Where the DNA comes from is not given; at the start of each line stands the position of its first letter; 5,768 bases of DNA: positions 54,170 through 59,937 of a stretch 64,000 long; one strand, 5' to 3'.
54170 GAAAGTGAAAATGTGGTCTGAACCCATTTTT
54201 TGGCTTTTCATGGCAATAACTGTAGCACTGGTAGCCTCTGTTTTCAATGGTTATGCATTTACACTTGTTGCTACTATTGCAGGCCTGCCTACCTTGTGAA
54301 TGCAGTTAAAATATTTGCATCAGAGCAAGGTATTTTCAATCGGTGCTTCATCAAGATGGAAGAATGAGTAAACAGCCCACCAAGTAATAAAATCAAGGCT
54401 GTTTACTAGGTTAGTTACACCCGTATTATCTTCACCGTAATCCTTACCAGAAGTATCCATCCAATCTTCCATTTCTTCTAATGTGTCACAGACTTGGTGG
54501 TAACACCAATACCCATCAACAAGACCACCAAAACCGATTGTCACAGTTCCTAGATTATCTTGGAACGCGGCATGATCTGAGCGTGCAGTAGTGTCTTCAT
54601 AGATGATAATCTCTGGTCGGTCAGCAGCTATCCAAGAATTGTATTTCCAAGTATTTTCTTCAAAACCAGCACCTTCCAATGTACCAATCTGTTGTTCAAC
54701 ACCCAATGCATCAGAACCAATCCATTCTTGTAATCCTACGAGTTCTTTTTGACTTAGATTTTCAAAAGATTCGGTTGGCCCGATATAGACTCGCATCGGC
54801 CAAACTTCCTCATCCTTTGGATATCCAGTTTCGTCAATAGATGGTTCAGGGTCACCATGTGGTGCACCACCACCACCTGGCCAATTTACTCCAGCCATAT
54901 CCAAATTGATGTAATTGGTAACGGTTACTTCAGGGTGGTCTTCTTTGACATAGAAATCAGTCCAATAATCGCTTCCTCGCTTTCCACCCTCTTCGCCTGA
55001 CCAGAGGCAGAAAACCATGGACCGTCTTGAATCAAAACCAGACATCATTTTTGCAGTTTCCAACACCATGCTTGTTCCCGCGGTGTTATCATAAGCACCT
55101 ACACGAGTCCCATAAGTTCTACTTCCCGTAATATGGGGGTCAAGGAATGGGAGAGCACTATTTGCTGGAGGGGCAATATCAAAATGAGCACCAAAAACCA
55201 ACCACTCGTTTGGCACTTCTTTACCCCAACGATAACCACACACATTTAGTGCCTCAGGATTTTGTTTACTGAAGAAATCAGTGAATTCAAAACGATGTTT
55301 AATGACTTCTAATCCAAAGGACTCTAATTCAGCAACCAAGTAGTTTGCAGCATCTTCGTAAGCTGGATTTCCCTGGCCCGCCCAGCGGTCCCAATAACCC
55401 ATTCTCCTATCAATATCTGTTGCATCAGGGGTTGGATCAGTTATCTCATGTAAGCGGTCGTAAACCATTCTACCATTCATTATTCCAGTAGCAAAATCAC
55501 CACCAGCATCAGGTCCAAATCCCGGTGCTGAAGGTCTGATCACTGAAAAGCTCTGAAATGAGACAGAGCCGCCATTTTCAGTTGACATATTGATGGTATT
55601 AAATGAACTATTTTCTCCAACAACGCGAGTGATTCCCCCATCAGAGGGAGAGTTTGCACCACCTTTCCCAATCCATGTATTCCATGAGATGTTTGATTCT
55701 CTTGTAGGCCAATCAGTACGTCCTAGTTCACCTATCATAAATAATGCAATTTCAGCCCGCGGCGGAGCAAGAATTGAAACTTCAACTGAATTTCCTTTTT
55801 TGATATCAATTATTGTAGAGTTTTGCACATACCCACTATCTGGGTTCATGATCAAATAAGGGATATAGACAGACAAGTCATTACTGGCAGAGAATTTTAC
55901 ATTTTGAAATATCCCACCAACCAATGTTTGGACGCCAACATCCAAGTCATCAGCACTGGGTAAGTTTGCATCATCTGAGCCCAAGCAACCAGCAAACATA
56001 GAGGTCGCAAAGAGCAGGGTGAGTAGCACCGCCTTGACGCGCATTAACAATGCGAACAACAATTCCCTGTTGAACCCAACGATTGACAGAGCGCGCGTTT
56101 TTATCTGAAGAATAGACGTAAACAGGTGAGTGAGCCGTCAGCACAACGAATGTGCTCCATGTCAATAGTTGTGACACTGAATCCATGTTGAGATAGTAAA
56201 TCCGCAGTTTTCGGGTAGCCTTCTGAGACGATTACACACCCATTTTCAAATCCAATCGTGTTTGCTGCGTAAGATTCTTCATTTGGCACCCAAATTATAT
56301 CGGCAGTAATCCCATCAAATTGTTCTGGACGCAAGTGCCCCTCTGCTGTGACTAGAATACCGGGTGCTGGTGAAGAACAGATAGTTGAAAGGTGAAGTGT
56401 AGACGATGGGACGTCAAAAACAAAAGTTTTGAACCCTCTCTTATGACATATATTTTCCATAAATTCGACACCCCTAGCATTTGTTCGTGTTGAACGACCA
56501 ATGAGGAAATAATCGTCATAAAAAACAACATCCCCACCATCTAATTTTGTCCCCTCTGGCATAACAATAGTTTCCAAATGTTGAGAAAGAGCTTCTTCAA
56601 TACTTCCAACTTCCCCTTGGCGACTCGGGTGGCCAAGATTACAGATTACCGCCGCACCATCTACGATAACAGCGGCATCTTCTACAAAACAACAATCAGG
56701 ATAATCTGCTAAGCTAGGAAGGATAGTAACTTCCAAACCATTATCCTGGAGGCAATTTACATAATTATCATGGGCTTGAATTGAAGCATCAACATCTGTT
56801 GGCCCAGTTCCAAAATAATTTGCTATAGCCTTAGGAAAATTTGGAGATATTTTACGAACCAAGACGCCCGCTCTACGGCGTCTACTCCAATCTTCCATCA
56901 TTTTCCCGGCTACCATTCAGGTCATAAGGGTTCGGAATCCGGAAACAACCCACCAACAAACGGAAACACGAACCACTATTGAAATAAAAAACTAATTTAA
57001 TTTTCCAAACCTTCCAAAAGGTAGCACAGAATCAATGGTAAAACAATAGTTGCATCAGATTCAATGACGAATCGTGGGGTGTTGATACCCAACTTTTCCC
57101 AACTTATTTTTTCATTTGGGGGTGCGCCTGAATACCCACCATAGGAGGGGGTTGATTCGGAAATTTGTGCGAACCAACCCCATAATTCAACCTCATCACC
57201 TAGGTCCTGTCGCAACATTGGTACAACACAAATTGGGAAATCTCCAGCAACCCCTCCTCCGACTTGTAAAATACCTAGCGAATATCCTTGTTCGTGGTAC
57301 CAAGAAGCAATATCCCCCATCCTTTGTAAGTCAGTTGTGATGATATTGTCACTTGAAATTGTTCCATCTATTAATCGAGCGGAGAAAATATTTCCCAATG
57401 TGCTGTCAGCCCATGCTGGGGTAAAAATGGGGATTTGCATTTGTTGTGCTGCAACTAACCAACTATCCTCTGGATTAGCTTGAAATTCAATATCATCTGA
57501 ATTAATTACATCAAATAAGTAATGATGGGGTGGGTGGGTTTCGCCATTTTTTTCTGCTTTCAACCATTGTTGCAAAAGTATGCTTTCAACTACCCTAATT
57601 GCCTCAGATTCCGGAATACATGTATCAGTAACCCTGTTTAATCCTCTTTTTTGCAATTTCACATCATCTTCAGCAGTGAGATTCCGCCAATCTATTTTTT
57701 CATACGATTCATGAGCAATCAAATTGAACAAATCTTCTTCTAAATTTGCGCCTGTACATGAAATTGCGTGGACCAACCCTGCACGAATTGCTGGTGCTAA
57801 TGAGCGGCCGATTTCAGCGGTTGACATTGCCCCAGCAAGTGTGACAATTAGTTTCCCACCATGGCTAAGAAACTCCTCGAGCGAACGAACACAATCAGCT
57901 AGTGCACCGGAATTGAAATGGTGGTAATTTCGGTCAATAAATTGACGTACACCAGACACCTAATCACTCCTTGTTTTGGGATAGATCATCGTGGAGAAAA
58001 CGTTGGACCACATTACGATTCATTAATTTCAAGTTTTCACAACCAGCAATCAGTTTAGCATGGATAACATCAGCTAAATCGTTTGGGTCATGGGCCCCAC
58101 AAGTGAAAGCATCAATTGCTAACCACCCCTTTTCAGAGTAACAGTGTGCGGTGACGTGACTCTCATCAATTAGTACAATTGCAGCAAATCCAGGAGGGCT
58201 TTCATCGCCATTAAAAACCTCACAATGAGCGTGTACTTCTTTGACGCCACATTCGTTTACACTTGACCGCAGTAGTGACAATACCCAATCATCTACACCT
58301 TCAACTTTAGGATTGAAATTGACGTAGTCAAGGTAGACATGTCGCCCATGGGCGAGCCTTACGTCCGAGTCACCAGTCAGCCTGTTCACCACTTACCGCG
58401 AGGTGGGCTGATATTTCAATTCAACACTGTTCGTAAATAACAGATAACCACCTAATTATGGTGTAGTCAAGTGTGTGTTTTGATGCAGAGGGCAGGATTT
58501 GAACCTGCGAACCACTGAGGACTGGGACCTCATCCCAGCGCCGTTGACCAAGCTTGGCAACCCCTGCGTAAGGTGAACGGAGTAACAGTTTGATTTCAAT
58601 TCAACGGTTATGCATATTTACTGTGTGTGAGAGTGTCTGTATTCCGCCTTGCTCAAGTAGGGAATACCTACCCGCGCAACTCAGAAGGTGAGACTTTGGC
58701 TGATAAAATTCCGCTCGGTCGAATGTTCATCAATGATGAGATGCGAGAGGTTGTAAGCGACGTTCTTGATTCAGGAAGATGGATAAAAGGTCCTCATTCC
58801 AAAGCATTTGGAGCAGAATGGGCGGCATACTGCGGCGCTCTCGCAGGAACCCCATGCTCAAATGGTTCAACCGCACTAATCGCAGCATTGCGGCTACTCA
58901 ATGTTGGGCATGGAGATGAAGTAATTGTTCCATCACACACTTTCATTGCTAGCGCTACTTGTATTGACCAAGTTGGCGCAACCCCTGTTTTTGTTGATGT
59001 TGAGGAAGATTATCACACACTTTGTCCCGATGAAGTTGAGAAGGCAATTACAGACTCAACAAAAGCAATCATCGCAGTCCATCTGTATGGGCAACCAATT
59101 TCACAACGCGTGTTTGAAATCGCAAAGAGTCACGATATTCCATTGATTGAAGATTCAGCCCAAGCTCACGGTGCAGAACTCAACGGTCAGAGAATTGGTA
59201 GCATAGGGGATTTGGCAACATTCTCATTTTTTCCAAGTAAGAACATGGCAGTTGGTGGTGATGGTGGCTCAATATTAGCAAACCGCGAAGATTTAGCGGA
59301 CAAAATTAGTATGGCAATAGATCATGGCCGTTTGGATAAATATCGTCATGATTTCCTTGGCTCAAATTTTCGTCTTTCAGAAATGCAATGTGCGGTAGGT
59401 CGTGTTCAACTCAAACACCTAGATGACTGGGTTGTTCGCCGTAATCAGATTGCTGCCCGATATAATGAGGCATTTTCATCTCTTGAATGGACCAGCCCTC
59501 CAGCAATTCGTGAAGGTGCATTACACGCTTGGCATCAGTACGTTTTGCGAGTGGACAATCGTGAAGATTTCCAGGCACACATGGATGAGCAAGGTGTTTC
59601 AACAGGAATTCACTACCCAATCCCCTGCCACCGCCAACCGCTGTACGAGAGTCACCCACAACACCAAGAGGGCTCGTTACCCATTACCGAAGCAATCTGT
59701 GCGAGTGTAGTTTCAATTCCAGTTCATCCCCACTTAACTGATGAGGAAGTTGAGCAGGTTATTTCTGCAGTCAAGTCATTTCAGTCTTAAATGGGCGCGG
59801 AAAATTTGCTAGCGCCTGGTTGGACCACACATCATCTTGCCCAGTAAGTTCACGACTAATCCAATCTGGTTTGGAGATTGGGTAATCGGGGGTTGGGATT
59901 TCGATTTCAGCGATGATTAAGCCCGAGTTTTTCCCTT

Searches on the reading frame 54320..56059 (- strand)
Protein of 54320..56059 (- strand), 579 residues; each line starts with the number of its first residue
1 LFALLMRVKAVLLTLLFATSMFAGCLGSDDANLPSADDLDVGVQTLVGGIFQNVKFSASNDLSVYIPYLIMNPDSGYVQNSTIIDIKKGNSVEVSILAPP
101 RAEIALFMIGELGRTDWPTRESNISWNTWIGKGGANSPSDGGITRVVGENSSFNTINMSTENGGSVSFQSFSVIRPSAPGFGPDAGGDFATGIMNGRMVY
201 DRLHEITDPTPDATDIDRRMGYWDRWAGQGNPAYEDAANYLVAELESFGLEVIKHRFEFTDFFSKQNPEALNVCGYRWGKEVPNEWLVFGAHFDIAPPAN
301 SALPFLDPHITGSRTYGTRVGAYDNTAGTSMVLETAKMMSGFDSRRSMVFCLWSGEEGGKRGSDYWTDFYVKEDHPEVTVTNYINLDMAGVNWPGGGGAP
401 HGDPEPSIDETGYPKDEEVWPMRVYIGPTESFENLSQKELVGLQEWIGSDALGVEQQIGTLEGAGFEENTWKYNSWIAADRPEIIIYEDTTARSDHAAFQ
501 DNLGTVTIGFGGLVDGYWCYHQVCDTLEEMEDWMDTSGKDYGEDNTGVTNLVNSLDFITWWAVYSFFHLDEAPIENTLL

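Call 61: search_protein_families(library=pfam, proteins=[window:54320-56059:-], max_evalue=0.00001)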
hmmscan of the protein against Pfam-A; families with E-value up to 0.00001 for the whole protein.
window:54320-56059:- (579 aa): 1 family
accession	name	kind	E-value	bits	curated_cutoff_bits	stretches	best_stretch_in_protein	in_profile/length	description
PF04389.22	Peptidase_M28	-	5e-20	72.5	21.3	1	277-394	6-100/193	Peptidase family M28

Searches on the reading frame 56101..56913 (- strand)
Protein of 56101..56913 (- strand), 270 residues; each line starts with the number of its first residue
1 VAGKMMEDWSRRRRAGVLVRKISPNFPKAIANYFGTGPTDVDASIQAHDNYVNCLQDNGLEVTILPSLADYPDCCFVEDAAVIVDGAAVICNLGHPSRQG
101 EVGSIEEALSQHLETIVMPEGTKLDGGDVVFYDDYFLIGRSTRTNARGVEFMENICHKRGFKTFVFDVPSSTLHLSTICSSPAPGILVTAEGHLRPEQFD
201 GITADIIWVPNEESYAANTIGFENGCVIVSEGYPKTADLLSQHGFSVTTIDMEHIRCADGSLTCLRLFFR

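Call 61: search_protein_families(library=pfam, proteins=[window:56101-56913:-], max_evalue=0.00001)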
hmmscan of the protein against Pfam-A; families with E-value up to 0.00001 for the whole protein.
window:56101-56913:- (270 aa): 2 families
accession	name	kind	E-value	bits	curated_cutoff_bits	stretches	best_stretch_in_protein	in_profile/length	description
PF19420.4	DDAH_eukar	-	5.7e-09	36.1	23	1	44-167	28-163/291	N,N dimethylarginine dimethylhydrolase, eukaryotic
PF02274.22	ADI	-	3.1e-08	33.5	22.8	0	121-179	183-246/377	Arginine deiminase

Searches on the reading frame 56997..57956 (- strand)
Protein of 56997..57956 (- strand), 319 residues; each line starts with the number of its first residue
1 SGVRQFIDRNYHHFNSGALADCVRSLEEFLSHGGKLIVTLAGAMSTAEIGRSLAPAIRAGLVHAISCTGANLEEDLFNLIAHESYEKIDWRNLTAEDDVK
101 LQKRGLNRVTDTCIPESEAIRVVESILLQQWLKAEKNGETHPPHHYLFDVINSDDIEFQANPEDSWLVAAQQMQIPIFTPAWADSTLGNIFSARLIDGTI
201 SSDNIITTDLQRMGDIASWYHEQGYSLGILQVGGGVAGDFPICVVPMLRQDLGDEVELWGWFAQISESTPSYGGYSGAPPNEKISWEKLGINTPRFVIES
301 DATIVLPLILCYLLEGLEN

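Call 61: search_protein_families(library=pfam, proteins=[window:56997-57956:-], max_evalue=0.00001)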
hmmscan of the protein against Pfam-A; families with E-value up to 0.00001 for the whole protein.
window:56997-57956:- (319 aa): 1 family
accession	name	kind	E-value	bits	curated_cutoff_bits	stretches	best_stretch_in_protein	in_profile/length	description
PF01916.23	DS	-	1.1e-39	136.9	27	1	13-311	10-286/288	Deoxyhypusine synthase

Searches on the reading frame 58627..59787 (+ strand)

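Call 61: search_protein_families(library=pfam, proteins=[window:58627-59787:+], max_evalue=0.00001)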
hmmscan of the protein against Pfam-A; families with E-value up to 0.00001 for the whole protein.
window:58627-59787:+ (387 aa): 1 family
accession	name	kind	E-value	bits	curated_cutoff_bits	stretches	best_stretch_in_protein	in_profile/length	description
PF01041.23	DegT_DnrJ_EryC1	-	6.8e-117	391.1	19.8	1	36-382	4-359/360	DegT/DnrJ/EryC1/StrS aminotransferase family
